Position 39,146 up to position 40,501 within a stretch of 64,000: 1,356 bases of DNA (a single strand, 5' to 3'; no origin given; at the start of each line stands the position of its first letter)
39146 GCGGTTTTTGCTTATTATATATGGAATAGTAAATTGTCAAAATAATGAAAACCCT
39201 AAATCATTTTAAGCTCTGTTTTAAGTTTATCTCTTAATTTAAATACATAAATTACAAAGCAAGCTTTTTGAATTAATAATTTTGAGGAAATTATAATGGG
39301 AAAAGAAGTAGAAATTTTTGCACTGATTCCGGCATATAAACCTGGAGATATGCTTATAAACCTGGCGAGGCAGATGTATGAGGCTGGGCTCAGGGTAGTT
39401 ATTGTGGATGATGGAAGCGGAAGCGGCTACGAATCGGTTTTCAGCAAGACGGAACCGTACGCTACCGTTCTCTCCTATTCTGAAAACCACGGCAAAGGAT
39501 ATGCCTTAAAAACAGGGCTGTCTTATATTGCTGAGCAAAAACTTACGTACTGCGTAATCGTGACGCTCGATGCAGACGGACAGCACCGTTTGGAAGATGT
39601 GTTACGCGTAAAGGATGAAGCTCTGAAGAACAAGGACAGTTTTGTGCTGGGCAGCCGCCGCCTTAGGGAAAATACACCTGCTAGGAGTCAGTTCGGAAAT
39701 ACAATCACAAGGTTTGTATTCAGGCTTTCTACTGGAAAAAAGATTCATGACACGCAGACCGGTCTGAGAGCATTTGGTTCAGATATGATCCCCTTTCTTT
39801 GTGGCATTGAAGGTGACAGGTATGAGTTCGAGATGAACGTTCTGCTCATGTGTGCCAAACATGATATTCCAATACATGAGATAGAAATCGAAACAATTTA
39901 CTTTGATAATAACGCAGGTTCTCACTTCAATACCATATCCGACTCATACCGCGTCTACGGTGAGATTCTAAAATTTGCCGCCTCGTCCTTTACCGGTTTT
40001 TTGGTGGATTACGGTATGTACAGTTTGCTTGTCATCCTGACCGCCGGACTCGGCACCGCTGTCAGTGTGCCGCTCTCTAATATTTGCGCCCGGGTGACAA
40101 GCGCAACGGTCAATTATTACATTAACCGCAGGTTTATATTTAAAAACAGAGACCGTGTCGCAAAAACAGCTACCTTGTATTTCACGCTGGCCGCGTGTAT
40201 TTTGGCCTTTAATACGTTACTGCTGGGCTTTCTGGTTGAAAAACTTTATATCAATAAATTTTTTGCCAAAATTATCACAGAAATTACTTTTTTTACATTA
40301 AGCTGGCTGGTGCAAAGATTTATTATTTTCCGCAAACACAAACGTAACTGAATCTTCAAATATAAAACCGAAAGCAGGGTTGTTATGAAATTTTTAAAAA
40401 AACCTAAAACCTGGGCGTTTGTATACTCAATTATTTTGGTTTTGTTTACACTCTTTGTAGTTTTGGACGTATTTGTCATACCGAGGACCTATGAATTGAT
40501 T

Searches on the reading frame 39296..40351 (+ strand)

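Call 73: search_protein_families(library=pfam, proteins=[window:39296-40351:+], max_evalue=0.00001)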
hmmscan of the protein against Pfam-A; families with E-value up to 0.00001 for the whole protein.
window:39296-40351:+ (351 aa): 2 families
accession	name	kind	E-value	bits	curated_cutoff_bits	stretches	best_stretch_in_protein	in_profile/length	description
PF04138.20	GtrA_DPMS_TM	-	3.6e-15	56.6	26.1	1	226-345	1-117/117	GtrA/DPMS, transmembrane domain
PF00535.33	Glycos_transf_2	-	1.8e-11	44.7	23.3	1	20-148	13-147/168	Glycosyl transferase family 2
